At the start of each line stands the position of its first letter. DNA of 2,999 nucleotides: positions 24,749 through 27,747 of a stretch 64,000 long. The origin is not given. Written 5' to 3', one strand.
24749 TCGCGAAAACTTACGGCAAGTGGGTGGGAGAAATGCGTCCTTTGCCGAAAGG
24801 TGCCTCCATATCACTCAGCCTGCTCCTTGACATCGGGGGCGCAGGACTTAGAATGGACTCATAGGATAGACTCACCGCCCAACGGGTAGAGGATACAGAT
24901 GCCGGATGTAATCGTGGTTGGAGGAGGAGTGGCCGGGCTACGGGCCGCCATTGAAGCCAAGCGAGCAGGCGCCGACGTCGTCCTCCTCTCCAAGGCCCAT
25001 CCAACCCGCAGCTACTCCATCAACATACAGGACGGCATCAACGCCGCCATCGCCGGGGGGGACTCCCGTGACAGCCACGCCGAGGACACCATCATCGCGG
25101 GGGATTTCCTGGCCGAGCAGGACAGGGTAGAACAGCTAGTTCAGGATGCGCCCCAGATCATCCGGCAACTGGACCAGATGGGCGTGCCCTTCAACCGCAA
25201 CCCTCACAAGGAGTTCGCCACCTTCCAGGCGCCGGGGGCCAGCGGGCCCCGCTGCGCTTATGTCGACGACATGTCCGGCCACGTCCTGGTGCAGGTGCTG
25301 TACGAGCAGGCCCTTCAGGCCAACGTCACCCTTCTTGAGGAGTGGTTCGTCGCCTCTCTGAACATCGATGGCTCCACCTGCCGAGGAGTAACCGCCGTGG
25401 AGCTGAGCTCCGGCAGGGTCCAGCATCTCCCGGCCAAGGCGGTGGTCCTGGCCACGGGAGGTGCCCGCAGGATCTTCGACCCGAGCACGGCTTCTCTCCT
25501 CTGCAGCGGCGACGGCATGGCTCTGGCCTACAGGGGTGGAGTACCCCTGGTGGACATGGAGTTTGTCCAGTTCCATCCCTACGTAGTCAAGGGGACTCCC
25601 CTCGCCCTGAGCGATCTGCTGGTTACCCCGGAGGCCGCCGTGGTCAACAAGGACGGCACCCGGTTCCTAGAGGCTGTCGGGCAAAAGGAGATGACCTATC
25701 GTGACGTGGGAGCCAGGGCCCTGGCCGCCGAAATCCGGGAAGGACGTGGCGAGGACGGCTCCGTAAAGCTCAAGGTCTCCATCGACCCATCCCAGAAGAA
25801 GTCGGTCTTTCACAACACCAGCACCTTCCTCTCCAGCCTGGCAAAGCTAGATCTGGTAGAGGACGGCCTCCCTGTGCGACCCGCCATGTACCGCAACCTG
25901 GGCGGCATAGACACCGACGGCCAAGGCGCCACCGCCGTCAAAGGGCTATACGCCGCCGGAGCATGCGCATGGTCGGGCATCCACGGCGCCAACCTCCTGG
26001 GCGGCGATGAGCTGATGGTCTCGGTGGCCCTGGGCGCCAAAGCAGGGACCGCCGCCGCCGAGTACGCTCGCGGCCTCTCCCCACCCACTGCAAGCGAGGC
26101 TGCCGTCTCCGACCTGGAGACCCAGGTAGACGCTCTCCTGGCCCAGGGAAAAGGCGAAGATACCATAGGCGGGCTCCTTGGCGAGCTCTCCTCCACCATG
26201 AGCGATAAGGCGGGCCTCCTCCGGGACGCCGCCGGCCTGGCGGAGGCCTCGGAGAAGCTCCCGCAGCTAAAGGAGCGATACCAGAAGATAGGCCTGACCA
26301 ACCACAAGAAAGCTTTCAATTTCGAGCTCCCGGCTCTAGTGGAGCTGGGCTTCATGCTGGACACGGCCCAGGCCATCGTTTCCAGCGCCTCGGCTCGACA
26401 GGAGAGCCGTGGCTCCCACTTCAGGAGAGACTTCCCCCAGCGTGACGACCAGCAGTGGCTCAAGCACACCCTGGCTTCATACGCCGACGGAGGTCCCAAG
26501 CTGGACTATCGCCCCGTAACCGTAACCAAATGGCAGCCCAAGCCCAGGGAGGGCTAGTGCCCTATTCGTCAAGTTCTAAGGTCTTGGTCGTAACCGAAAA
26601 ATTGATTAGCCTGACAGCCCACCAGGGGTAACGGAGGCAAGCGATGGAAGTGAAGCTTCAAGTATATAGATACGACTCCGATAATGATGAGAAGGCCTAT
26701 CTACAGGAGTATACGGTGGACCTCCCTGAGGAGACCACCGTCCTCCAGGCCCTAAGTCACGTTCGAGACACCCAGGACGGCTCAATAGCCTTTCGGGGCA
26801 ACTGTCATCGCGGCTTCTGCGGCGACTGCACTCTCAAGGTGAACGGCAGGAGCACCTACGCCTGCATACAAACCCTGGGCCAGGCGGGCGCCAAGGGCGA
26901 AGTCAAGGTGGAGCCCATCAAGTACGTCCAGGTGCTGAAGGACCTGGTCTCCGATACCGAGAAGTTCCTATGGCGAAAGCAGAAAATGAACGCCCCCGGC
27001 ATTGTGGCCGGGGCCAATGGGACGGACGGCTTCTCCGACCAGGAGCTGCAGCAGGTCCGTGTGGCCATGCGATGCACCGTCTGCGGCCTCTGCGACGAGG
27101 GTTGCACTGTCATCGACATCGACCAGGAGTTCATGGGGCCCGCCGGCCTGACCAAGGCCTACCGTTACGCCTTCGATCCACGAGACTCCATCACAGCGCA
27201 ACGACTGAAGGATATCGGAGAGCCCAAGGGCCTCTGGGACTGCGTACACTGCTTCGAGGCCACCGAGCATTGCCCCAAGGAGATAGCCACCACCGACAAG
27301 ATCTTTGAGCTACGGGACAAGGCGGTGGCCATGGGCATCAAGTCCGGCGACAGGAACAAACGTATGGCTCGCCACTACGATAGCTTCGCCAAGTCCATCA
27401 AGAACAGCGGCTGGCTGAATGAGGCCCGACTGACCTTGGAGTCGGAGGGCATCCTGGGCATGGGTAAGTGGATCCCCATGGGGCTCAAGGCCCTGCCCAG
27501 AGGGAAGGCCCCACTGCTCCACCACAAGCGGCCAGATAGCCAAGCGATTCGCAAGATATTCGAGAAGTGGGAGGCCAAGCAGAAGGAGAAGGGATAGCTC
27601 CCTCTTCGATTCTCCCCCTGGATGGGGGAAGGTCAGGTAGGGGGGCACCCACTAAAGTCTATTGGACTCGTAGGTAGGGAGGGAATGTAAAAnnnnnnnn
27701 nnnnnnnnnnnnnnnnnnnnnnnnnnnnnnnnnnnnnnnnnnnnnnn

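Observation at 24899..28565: SdhA/SdhB/CCG three-subunit oxidoreductase whose flavoprotein has lost the fumarate/succinate-binding residues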

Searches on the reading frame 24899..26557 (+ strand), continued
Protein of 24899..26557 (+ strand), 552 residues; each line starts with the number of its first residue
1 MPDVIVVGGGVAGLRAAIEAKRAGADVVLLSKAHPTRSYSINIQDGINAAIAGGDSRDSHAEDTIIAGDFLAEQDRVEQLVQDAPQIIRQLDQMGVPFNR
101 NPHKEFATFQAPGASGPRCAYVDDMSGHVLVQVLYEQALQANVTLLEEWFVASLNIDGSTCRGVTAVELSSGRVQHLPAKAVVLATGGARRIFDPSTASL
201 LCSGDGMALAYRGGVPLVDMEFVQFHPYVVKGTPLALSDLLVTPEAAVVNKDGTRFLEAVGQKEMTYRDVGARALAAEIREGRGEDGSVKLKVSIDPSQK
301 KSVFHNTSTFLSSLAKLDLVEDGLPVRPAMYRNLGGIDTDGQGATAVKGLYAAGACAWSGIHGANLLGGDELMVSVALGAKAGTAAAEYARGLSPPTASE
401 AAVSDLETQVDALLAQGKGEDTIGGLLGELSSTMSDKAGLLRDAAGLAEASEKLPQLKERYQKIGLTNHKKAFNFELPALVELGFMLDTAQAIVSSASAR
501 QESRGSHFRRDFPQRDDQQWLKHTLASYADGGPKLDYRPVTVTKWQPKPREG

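Call 53: find_encoding_contigs(protein=P0028, flank=10000, max_places=1)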
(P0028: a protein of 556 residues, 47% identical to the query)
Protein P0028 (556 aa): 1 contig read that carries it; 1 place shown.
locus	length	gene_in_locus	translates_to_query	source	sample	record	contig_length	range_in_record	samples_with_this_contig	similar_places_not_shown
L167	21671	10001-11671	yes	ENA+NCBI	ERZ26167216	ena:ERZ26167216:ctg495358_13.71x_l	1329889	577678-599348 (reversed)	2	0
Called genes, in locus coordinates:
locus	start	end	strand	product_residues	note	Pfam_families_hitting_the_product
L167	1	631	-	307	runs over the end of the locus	PF00730:HhH-GPD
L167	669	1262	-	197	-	PF02834:LigT_PEase, PF13563:2_5_RNA_ligase2, PF02834:LigT_PEase (weak)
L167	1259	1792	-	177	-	PF03167:UDG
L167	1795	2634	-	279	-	PF01026:TatD_DNase (weak), PF04909:Amidohydro_2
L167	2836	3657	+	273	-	PF13292:DXP_synthase_N (weak), PF00456:Transketolase_N, PF00676:E1_dh (weak)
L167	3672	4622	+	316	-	PF02779:Transket_pyr, PF17147:PFOR_II (faint), PF02780:Transketolase_C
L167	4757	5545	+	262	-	PF18920:DUF5671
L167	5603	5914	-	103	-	-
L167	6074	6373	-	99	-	PF02575:YbaB_DNA_bd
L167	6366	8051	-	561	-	PF05496:RuvB_N (faint), PF13177:DNA_pol3_delta2, PF13604:AAA_30 (faint), PF00004:AAA, PF13401:AAA_22 (faint), PF22608:DNAX_ATPase_lid, PF12169:DNA_pol3_gamma3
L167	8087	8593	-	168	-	PF02130:YbeY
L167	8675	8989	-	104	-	PF18478:PIN_10 (faint)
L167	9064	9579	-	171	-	PF04255:DUF433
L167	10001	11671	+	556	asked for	PF00890:FAD_binding_2, PF01266:DAO (weak), PF03486:HI0933_like (faint), PF07992:Pyr_redox_2 (weak), PF12831:FAD_oxidored (weak), PF02910:Succ_DH_flav_C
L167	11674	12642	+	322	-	PF13085:Fer2_3, PF13183:Fer4_8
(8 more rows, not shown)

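Call 54: find_encoding_contigs(protein=P0030, flank=10000, max_places=1)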
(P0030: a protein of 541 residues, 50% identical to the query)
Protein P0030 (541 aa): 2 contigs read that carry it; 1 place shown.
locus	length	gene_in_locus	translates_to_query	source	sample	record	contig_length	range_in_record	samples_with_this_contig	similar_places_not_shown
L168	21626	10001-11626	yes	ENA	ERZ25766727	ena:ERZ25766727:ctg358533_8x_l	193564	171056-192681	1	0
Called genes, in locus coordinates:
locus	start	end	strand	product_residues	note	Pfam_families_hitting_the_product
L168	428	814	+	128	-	PF00106:adh_short, PF13561:adh_short_C2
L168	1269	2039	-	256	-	PF01917:Flagellin_arch-type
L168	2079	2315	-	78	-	-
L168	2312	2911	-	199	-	PF01917:Flagellin_arch-type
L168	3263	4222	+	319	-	PF00296:Bac_luciferase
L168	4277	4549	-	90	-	PF17209:Hfq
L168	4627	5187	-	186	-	PF01699:Na_Ca_ex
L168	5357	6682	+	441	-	PF13701:DDE_Tnp_1_4, PF01609:DDE_Tnp_1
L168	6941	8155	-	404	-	PF00872:Transposase_mut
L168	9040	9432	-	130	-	-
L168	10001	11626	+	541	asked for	PF00890:FAD_binding_2, PF01134:GIDA (weak), PF01266:DAO (weak), PF03486:HI0933_like (faint), PF07992:Pyr_redox_2 (weak), PF12831:FAD_oxidored (weak), PF02910:Succ_DH_flav_C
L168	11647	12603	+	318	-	PF13085:Fer2_3, PF13183:Fer4_8 (weak)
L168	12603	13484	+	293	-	PF02754:CCG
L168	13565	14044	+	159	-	-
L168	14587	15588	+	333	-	PF13384:HTH_23 (faint), PF13518:HTH_28, PF13551:HTH_29 (weak), PF13565:HTH_32, PF00665:rve, PF13683:rve_3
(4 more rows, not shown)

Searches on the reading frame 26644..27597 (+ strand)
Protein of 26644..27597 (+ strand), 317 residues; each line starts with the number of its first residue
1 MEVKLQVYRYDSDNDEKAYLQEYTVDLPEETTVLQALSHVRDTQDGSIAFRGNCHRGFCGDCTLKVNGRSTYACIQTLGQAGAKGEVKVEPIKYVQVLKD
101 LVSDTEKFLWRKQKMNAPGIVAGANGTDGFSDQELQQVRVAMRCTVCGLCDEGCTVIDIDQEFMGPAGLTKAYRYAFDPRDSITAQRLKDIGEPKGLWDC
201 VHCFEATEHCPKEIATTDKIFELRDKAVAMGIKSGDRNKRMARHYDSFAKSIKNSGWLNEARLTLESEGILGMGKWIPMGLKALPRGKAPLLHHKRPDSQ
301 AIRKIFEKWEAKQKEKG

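Call 3: search_protein_families(library=pfam, proteins=[window:26644-27597:+], max_evalue=0.01)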
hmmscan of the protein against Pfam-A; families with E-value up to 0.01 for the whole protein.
window:26644-27597:+ (317 aa): 6 families
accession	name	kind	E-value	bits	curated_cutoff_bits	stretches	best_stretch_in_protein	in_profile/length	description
PF13085.11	Fer2_3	-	4.9e-29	100.9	27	1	4-108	1-105/107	2Fe-2S iron-sulfur cluster binding domain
PF13183.11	Fer4_8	-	4.4e-07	30.8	27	1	143-214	4-68/68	4Fe-4S dicluster domain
PF13187.11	Fer4_9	-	9.7e-06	26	27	1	143-213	1-50/52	4Fe-4S dicluster domain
PF12838.12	Fer4_7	-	0.00031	21.6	27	1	143-213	1-51/52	4Fe-4S dicluster domain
PF13237.11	Fer4_10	-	0.00033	20.9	25.5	1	140-211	5-53/53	4Fe-4S dicluster domain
PF13534.11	Fer4_17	-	0.0058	17.6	22.2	0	143-214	1-60/61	4Fe-4S dicluster domain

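Call 4: search_protein_families(library=ncbifam, proteins=[window:26644-27597:+], max_evalue=0.01)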
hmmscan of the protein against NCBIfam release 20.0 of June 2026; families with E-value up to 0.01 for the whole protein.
window:26644-27597:+ (317 aa): 18 families
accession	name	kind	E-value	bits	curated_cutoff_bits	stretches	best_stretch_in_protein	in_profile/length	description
NF009227.0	PRK12577.1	equivalog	5.4e-57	192.9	349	1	1-315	1-328/330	succinate dehydrogenase/fumarate reductase iron-sulfur subunit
NF009226.0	PRK12576.1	equivalog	1.1e-56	192.5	344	1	2-304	9-310/317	succinate dehydrogenase/fumarate reductase iron-sulfur subunit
NF004616.0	PRK05950.1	subfamily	4.6e-56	189.6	228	1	2-228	5-234/238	succinate dehydrogenase iron-sulfur subunit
TIGR00384.1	dhsB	subfamily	6.7e-55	185.9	88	1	7-224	1-222/222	succinate dehydrogenase and fumarate reductase iron-sulfur protein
NF042952.1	MFR_FeS_SdhB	equivalog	9.7e-42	143.1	600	1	13-290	8-291/320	8-methylmenaquinol:fumarate reductase iron-sulfur subunit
NF009051.0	PRK12385.1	equivalog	3.7e-39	134.6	333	1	3-219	7-224/244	succinate dehydrogenase/fumarate reductase iron-sulfur subunit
NF004898.0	PRK06259.1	equivalog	7.3e-36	123.8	385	1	2-254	3-242/488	fumarate reductase (CoM/CoB) subunit TfrB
NF010071.0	PRK13552.1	equivalog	8.4e-36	123.4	264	1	3-230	5-238/241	fumarate reductase iron-sulfur subunit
NF009225.0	PRK12575.1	subfamily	4.2e-34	118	443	1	5-225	7-228/235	succinate dehydrogenase/fumarate reductase iron-sulfur subunit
NF006391.0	PRK08640.1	equivalog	7.8e-28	97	244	1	2-229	6-241/254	succinate dehydrogenase iron-sulfur subunit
NF009052.0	PRK12386.1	equivalog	2e-27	95.8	256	1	2-225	4-229/255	succinate dehydrogenase/fumarate reductase iron-sulfur subunit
NF005746.0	PRK07570.1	subfamily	2.2e-11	43.5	243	1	1-223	1-236/250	succinate dehydrogenase/fumarate reductase iron-sulfur subunit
TIGR03290.1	CoB_CoM_SS_C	equivalog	2.6e-06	27.5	160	1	189-234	37-82/144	CoB--CoM heterodisulfide reductase subunit C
NF008369.0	PRK11168.1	equivalog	9.9e-05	21.4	278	1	142-239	11-98/401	anaerobic glycerol-3-phosphate dehydrogenase subunit C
TIGR03311.1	Se_dep_XDH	equivalog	0.00065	17.9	830.45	1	29-93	14-74/848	selenium-dependent xanthine dehydrogenase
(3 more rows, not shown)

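Call 59: search_protein_representatives(protein=window:26644-27594:+)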
Query: 317 residues. Proteins with E-value up to 0.001 (for the whole library): 4247; up to 1e-10: 1343; up to 1e-30: 117. The best 150 are listed.
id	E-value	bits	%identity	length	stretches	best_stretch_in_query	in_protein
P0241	4.2e-100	351.2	51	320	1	2-312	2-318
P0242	5.6e-97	340.9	48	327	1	1-309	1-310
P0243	3.3e-74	266.1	45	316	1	3-315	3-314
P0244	4.7e-62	226.2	41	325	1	1-309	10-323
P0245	2.3e-60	220.6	49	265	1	3-210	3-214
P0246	1.0e-52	195.5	36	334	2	2-191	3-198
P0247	3.6e-52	193.7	35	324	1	7-312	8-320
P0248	7.8e-52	192.6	34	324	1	2-310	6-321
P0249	2.6e-51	190.9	37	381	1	2-297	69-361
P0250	2.7e-51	190.8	36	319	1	1-307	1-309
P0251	1.7e-50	188.2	38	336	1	20-308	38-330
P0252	5.2e-50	186.6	54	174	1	142-312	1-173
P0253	8.8e-50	185.9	48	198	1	83-266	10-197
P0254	1.1e-49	185.6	36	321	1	2-296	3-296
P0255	1.2e-49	185.4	32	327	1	2-315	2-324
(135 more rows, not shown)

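Call 65: search_solved_structures(query=window:26644-27594:+, max_evalue=1e-10, show_alignments=1)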
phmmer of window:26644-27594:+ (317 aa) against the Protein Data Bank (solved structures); distinct sequences matched with E-value up to 1e-10: 24.
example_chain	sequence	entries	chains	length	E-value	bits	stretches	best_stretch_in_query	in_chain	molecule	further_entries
9fq7_2N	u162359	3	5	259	4.4e-32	114.5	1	5-233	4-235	Succinate dehydrogenase [ubiquinone] iron-sulfur subunit, mitochondrial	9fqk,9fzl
9kpt_B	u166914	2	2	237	2.1e-31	112.3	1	5-223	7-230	Succinate dehydrogenase [ubiquinone] iron-sulfur subunit, mitochondrial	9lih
9kq3_B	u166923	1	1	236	2.3e-31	112.2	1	5-223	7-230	Succinate dehydrogenase [ubiquinone] iron-sulfur subunit, mitochondrial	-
9kps_B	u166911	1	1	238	2.4e-31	112.1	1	5-223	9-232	Succinate dehydrogenase [ubiquinone] iron-sulfur subunit, mitochondrial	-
9lig_B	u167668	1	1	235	2.5e-31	112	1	5-223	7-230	Succinate dehydrogenase [ubiquinone] iron-sulfur subunit, mitochondrial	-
9qdl_B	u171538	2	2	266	3.1e-31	111.7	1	5-223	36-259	Succinate dehydrogenase [ubiquinone] iron-sulfur subunit, mitochondrial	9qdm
8gs8_B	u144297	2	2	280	1.2e-29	106.5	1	4-224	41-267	Succinate dehydrogenase [ubiquinone] iron-sulfur subunit, mitochondrial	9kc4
3abv_B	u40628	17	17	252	3.6e-29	104.9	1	4-224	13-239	Succinate dehydrogenase [ubiquinone] iron-sulfur subunit, mitochondrial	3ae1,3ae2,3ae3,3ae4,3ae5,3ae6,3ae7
1zoy_B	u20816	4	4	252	3.7e-29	104.9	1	4-224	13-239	Iron-sulfur protein | Succinate dehydrogenase [ubiquinone] iron-sulfur subunit, mitochondrial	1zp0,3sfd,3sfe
4ytp_B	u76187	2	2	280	5.2e-29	104.4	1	4-224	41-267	Succinate dehydrogenase [ubiquinone] iron-sulfur subunit, mitochondrial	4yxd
1yq3_B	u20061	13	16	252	1.4e-28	103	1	4-224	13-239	succinate dehydrogenase Ip subunit | Succinate dehydrogenase [ubiquinone] iron-sulfur subunit, mitochondrial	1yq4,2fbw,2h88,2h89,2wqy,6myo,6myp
6lum_B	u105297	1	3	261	1.5e-28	102.9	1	3-224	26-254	Succinate dehydrogenase subunit B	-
2wp9_B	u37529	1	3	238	1.6e-27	99.5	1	2-223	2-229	SUCCINATE DEHYDROGENASE IRON-SULFUR SUBUNIT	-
1nek_B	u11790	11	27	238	4.1e-27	98.2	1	2-223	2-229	Succinate dehydrogenase iron-sulfur protein | SUCCINATE DEHYDROGENASE IRON-SULFUR SUBUNIT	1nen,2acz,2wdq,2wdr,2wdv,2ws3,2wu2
2bs2_B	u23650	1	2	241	2.2e-26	95.8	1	5-231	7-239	QUINOL-FUMARATE REDUCTASE IRON-SULFUR SUBUNIT B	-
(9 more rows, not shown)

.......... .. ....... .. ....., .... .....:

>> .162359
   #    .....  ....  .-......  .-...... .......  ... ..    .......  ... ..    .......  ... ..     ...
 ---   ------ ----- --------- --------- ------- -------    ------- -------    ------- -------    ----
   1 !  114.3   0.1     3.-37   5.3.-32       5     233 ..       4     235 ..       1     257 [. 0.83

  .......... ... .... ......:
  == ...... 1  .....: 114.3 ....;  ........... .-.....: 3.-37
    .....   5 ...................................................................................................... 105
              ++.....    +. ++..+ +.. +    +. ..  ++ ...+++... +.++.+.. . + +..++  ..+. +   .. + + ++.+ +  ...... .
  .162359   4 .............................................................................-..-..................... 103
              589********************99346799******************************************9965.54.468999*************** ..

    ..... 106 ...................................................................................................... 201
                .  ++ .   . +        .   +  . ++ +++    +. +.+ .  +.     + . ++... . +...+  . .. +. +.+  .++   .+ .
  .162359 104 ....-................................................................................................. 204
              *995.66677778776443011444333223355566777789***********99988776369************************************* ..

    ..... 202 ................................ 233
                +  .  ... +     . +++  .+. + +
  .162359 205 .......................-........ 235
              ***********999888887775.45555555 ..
